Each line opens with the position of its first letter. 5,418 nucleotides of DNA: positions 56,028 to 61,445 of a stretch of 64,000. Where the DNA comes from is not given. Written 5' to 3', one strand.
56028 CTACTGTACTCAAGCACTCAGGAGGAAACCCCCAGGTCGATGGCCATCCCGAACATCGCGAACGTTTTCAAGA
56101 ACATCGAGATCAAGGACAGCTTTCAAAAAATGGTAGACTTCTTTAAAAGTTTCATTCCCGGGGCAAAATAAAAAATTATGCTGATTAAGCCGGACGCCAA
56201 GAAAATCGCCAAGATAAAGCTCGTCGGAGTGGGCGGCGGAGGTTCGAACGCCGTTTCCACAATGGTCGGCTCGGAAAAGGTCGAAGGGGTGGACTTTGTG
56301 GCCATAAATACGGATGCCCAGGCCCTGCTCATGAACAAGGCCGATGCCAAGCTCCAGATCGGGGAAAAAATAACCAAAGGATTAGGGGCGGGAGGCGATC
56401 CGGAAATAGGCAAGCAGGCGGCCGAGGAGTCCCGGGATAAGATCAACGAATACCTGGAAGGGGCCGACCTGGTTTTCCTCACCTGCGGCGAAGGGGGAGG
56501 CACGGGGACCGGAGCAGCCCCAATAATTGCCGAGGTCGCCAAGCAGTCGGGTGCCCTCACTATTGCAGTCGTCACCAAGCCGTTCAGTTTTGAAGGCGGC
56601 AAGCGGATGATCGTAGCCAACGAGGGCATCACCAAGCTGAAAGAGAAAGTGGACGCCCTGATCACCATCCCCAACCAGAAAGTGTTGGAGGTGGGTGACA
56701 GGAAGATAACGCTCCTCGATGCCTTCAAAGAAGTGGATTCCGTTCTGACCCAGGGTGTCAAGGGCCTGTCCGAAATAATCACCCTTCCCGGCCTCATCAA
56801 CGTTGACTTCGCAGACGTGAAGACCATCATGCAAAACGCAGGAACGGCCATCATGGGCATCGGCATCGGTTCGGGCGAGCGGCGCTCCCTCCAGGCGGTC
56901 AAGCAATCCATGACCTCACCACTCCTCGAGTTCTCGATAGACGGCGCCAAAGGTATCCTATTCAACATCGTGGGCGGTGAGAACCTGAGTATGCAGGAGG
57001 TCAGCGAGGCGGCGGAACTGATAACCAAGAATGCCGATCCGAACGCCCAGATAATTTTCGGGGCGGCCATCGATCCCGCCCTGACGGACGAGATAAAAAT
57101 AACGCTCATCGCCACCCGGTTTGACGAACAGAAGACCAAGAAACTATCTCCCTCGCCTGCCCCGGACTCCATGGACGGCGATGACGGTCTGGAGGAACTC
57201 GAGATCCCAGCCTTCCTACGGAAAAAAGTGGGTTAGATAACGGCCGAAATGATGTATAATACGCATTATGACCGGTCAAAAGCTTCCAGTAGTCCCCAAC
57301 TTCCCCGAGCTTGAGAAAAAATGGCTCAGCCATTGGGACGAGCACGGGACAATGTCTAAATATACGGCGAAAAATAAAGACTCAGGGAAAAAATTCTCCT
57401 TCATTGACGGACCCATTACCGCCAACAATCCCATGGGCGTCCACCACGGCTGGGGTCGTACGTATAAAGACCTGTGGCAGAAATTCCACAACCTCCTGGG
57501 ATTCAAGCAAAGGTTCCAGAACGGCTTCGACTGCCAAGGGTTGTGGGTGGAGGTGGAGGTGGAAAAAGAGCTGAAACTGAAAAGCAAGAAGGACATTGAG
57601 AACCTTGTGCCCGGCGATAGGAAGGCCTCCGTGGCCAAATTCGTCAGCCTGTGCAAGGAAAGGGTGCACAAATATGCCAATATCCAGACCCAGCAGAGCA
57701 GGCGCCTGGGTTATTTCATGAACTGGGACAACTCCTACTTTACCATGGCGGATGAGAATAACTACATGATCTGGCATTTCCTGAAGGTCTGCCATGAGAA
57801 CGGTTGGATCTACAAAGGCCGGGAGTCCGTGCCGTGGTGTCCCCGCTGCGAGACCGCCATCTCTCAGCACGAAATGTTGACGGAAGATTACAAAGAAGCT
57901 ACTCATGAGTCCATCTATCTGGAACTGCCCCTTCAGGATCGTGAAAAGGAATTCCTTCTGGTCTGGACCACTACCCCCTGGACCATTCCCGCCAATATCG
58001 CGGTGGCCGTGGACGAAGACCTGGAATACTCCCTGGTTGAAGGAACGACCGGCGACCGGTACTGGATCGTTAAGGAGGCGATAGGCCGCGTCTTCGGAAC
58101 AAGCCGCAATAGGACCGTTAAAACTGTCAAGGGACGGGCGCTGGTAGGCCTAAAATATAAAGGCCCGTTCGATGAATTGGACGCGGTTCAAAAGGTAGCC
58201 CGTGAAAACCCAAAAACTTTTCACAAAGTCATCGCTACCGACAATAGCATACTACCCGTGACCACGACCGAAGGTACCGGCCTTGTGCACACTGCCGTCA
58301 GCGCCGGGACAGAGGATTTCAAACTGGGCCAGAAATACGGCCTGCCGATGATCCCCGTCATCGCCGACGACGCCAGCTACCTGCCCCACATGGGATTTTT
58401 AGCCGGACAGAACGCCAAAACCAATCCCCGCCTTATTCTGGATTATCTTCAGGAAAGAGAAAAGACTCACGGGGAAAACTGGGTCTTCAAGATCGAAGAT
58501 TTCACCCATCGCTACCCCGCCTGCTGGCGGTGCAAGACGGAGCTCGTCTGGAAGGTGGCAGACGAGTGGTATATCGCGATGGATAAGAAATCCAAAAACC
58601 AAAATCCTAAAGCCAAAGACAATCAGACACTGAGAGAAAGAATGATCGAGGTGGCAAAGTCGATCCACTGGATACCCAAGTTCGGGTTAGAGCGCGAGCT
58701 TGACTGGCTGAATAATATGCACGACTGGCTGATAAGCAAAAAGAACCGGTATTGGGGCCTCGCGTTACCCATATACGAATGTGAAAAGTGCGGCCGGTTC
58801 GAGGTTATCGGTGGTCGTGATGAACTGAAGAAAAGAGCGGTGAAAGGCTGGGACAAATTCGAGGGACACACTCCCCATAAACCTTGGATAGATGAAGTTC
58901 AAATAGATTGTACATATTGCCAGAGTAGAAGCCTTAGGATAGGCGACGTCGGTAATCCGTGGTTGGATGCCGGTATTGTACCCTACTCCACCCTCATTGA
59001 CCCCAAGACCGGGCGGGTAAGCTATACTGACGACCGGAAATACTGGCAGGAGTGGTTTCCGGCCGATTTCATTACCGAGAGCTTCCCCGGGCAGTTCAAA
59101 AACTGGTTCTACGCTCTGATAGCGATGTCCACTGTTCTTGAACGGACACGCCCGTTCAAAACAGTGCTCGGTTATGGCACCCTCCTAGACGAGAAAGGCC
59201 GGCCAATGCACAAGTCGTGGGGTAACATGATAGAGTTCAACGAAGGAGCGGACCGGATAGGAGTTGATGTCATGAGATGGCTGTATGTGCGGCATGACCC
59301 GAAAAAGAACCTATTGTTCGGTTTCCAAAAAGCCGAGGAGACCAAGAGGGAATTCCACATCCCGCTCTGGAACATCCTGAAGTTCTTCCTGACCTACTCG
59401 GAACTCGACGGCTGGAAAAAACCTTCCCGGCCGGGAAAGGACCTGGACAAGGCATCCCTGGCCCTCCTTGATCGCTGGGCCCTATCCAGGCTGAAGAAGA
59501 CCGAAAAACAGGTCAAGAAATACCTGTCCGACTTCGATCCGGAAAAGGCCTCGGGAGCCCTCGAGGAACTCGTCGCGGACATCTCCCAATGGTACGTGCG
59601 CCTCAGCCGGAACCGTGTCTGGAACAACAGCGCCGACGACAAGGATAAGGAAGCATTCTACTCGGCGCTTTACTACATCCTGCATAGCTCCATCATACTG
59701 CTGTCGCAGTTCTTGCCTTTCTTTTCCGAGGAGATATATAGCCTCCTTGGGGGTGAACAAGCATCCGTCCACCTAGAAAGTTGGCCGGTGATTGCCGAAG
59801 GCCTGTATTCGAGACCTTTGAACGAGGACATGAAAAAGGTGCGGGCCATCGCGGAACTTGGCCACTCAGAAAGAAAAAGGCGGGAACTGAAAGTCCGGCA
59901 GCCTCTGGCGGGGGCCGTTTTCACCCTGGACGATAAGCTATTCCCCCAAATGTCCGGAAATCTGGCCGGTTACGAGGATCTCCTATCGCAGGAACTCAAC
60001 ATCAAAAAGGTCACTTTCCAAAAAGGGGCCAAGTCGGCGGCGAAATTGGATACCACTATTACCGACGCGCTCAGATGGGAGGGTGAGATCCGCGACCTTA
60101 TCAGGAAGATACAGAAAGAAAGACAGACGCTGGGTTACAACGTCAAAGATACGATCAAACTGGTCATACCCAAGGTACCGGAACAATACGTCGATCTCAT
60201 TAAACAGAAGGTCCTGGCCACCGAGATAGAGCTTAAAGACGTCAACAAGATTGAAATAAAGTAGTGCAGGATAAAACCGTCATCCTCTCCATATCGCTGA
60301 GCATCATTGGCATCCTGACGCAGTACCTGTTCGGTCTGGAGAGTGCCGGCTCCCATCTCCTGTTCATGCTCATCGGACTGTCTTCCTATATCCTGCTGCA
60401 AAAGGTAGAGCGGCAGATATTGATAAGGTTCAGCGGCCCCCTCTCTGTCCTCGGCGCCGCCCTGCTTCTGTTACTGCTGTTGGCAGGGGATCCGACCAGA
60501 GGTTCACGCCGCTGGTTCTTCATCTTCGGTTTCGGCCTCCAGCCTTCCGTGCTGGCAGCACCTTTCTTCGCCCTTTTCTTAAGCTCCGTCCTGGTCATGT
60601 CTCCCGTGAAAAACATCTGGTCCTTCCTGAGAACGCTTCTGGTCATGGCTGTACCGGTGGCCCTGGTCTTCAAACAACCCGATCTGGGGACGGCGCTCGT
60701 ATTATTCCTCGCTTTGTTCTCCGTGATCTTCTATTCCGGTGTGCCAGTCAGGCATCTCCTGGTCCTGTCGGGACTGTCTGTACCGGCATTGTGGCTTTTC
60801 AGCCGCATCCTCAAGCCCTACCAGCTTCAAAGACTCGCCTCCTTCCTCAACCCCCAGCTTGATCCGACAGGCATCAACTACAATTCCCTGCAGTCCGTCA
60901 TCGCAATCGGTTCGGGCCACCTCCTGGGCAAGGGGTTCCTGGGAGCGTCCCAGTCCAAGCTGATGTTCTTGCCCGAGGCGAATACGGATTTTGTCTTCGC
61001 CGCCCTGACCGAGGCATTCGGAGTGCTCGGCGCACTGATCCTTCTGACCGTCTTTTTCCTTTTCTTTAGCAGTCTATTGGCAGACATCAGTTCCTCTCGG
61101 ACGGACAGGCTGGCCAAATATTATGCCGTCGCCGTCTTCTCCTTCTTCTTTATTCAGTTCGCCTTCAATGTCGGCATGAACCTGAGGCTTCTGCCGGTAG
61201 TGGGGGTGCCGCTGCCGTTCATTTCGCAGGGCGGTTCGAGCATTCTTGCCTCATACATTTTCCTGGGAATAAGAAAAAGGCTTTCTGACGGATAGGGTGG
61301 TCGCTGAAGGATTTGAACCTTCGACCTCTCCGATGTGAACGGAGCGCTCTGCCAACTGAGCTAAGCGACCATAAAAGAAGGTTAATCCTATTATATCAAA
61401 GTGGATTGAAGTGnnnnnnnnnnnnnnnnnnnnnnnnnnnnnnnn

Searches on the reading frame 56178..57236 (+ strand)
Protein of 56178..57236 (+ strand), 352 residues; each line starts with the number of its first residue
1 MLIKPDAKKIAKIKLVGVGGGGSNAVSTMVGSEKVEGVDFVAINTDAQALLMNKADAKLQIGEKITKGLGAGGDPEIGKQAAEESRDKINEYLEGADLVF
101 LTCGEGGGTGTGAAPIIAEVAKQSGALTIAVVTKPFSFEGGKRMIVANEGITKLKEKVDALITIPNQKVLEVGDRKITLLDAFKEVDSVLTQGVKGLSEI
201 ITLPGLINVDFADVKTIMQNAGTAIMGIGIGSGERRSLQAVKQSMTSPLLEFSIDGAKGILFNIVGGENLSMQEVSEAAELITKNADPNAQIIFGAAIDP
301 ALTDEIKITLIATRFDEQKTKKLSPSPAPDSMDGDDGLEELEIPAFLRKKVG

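Call 40: find_encoding_contigs(protein=window:56178-57236:+, flank=10000, max_places=10)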
Protein window:56178-57236:+ (352 aa): 2 contigs read that carry it; 1 place shown.
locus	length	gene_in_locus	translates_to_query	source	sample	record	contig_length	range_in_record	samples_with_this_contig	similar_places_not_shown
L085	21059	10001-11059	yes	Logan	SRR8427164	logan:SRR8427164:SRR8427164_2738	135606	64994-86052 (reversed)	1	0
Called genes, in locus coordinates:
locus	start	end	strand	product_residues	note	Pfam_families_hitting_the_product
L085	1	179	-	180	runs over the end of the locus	PF17762:HTH_ParB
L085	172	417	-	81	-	PF01016:Ribosomal_L27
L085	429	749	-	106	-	PF00829:Ribosomal_L21p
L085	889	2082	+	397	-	PF25084:LbH_EIF2B, PF00132:Hexapep, PF25087:GMPPB_C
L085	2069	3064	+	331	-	PF01933:CofD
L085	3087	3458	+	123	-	PF01219:DAGK_prokar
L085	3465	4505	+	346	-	PF00953:Glycos_transf_4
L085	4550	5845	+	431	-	PF08245:Mur_ligase_M, PF02875:Mur_ligase_C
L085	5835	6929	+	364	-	PF01098:FTSW_RODA_SPOVE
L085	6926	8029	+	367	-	PF03033:Glyco_transf_28, PF04101:Glyco_tran_28_C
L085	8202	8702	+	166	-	-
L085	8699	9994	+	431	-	PF11104:PilM_2 (faint), PF02491:SHS2_FTSA, PF06723:MreB_Mbl, PF14450:FtsA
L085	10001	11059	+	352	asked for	PF00091:Tubulin, PF12327:FtsZ_C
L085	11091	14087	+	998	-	PF00133:tRNA-synt_1, PF09334:tRNA-synt_1g (faint), PF08264:Anticodon_1, PF19302:DUF5915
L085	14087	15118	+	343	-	PF01098:FTSW_RODA_SPOVE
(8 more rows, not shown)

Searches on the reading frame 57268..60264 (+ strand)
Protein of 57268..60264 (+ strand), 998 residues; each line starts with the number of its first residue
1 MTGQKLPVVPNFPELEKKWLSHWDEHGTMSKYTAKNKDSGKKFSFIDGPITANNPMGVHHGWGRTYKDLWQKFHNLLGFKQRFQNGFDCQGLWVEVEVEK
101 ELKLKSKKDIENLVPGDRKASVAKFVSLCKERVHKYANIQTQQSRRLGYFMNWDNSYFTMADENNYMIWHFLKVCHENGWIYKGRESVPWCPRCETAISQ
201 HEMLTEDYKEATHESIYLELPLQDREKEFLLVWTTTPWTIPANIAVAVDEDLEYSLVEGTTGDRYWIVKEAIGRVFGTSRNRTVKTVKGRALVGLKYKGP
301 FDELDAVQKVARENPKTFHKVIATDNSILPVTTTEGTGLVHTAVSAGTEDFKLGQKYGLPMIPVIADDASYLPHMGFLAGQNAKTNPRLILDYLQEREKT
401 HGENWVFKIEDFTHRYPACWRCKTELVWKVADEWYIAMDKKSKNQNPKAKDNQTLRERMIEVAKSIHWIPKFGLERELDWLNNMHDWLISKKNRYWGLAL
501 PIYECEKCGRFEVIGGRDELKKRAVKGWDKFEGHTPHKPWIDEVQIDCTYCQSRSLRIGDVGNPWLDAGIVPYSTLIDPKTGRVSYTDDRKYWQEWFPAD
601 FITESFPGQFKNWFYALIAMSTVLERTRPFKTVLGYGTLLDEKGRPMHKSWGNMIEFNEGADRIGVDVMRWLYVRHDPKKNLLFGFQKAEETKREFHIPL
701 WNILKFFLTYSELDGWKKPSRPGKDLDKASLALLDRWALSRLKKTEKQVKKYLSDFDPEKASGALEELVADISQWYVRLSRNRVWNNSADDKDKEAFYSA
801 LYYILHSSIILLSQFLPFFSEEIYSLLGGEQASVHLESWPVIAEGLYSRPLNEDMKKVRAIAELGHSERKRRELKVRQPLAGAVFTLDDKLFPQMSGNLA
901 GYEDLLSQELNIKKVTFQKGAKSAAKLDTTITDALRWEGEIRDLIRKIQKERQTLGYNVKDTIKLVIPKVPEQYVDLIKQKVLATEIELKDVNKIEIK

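Call 15: find_related_loci(query=window:57268-60261:+, collection=genome_contigs, flank=10000)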
Query window:57268-60261:+ (998 aa) in genome_contigs; peptide patterns used: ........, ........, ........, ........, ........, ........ (x = any residue, [..] = any of these).
253 stretches matched a pattern; 215 encode a relative of the query (tblastn E <= 1e-3); the best 80 are kept; 80 distinct loci.
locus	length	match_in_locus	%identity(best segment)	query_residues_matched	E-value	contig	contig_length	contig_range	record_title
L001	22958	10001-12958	64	4-987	0e+0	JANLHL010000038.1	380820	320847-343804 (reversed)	MAG: Candidatus Roizmanbacteria bacterium isolate P6-16 k99_78461, whole genome shotgun sequence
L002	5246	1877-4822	63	1-998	0e+0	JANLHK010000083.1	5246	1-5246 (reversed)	MAG: Candidatus Roizmanbacteria bacterium isolate P6-15 k99_392328, whole genome shotgun sequence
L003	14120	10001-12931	63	7-991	0e+0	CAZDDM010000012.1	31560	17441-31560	MAG TPA_asm: uncultured Gammaproteobacteria bacterium isolate SRP093185_co1_196 genome assembly, contig: NODE_699_length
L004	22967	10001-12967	63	3-990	0e+0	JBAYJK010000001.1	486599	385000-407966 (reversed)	MAG: Patescibacteria group bacterium isolate SO_2016_GW1_54 scaffold00008_OW334_2016, whole genome shotgun sequence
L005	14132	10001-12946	63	7-991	0e+0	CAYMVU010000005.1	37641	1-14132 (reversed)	MAG TPA_asm: uncultured Gammaproteobacteria bacterium isolate SRP093185_co1_18 genome assembly, contig: NODE_481_length_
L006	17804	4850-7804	62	11-998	0e+0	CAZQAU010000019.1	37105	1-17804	MAG TPA_asm: uncultured Gammaproteobacteria bacterium isolate SRP292972_co1_101 genome assembly, contig: NODE_610_length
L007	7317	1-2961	62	12-997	0e+0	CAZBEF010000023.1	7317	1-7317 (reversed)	MAG TPA_asm: uncultured Gammaproteobacteria bacterium isolate SRP278252_co2_430 genome assembly, contig: NODE_21726_leng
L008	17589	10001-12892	61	11-989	0e+0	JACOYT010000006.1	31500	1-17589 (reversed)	MAG: Candidatus Roizmanbacteria bacterium isolate NC_groundwater_186_Ag_S-0.1um_43_13 S4_GD2017_2_S1_scaffold_1541, whol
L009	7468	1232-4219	60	2-997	0e+0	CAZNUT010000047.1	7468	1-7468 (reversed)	MAG TPA_asm: uncultured Gammaproteobacteria bacterium isolate SRP192515_co1_185 genome assembly, contig: NODE_10228_leng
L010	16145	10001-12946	61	8-996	0e+0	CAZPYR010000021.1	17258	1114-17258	MAG TPA_asm: uncultured Gammaproteobacteria bacterium isolate SRP286056_co1_466 genome assembly, contig: NODE_3990_lengt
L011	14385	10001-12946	61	8-996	0e+0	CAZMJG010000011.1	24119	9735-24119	MAG TPA_asm: uncultured Gammaproteobacteria bacterium isolate SRP199154_co2_110 genome assembly, contig: NODE_1222_lengt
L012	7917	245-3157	61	12-992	0e+0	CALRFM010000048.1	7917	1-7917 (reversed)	MAG: Patescibacteria group bacterium isolate TH-Jun18-152 genome assembly, contig: TH-Jun18-C21160, whole genome shotgun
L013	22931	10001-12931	61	12-996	0e+0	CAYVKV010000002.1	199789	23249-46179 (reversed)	MAG TPA_asm: uncultured Gammaproteobacteria bacterium isolate SRP269290_co1_86 genome assembly, contig: NODE_49_length_1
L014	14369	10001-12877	62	11-969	0e+0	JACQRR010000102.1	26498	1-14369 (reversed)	MAG: Candidatus Roizmanbacteria bacterium isolate NC_groundwater_1364_Ag_S-0.2um_37_64 S_p2_S4_coassembly_k141_2218660,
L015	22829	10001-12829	61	11-987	0e+0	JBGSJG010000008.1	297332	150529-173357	MAG: Patescibacteria group bacterium isolate JTS-AC151 k141_2430206, whole genome shotgun sequence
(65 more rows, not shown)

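Call 34: find_encoding_contigs(protein=window:57268-60264:+, flank=5000, max_places=10)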
Protein window:57268-60264:+ (998 aa): no gene with exactly this product is on record in the collection.

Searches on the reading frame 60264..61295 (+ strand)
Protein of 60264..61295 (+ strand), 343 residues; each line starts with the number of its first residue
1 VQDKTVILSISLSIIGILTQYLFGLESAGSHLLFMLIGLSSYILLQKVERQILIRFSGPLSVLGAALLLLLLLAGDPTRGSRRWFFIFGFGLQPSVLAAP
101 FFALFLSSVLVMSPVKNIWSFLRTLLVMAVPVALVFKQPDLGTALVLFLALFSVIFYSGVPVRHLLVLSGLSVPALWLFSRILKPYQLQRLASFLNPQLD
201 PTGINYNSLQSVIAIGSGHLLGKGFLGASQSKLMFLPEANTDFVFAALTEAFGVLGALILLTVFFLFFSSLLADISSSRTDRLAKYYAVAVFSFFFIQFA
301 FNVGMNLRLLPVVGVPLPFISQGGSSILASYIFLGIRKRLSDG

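Call 5: search_protein_families(library=pfam, proteins=[window:60264-61295:+], max_evalue=0.01)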
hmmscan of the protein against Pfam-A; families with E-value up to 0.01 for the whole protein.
window:60264-61295:+ (343 aa): 1 family
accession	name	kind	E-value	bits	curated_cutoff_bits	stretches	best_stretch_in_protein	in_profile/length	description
PF01098.24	FTSW_RODA_SPOVE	-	1.2e-69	235.4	26.4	1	6-339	16-349/356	Cell cycle protein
